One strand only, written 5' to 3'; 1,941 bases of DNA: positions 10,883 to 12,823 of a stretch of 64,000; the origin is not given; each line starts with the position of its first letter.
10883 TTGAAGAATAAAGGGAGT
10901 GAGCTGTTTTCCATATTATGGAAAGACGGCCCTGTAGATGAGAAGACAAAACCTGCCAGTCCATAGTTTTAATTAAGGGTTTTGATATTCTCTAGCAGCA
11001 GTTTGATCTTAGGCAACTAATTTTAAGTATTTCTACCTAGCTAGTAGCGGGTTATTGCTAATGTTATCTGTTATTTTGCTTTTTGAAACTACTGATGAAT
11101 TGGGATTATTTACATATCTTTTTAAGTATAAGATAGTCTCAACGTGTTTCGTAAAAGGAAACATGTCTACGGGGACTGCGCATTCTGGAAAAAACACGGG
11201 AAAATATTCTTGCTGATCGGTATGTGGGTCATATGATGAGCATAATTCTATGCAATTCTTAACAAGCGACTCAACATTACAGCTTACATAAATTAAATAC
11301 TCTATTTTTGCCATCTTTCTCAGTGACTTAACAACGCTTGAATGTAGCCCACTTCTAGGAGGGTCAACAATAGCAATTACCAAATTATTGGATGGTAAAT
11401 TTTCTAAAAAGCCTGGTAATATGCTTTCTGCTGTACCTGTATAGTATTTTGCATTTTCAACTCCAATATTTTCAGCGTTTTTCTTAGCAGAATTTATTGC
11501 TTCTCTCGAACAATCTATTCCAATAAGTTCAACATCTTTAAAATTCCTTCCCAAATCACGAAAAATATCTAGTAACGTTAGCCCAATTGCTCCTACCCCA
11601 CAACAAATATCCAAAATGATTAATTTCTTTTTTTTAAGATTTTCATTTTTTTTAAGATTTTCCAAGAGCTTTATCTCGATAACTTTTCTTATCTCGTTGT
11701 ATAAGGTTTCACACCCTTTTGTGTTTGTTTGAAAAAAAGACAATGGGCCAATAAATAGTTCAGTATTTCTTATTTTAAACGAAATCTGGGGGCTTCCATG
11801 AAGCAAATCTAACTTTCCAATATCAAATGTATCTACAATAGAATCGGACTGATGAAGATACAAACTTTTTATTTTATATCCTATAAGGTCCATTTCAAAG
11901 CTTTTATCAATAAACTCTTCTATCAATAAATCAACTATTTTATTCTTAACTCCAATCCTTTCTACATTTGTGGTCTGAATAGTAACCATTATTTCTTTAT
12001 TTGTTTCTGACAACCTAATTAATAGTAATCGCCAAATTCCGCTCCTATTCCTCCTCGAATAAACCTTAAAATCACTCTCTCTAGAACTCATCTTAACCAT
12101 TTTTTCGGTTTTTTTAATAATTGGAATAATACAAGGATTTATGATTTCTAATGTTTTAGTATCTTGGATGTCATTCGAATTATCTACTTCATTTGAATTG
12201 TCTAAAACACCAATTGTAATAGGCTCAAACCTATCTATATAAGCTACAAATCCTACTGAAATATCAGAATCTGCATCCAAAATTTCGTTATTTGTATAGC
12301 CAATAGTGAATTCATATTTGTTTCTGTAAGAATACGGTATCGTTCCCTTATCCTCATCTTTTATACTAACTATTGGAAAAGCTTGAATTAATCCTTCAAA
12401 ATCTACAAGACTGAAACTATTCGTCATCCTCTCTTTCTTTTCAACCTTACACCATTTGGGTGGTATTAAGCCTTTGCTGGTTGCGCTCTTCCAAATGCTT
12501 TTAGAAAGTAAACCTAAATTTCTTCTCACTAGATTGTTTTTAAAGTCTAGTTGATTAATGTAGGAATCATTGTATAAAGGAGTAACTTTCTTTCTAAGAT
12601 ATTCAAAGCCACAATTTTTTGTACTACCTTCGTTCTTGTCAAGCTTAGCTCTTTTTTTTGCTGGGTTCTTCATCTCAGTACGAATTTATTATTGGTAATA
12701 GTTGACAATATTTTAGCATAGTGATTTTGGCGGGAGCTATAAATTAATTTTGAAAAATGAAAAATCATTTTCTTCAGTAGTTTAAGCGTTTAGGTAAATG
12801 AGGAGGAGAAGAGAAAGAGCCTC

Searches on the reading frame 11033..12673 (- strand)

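Call 35: search_protein_families(library=pfam, proteins=[window:11033-12673:-], max_evalue=0.001)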
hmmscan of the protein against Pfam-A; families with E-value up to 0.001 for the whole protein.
window:11033-12673:- (546 aa): 7 families
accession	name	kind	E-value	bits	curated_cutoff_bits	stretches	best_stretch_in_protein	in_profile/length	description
PF05958.17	tRNA_U5-meth_tr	-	4.6e-10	39.5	23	1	333-519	187-356/357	tRNA (Uracil-5-)-methyltransferase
PF13847.12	Methyltransf_31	-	1.3e-09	38.3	27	1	348-466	2-113/145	Methyltransferase domain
PF13679.12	Methyltransf_32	-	1e-05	25.9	27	1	335-414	11-88/143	Methyltransferase domain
PF13649.12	Methyltransf_25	-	1.1e-05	26.5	27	1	353-418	1-58/97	Methyltransferase domain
PF05175.20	MTS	-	1.5e-05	25.1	23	1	336-414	23-89/170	Methyltransferase small domain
PF01209.24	Ubie_methyltran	-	4.4e-05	23.4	20.1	1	345-417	43-109/233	ubiE/COQ5 methyltransferase family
PF02390.23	Methyltransf_4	-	0.00062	19.7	24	0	350-438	2-83/173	Putative methyltransferase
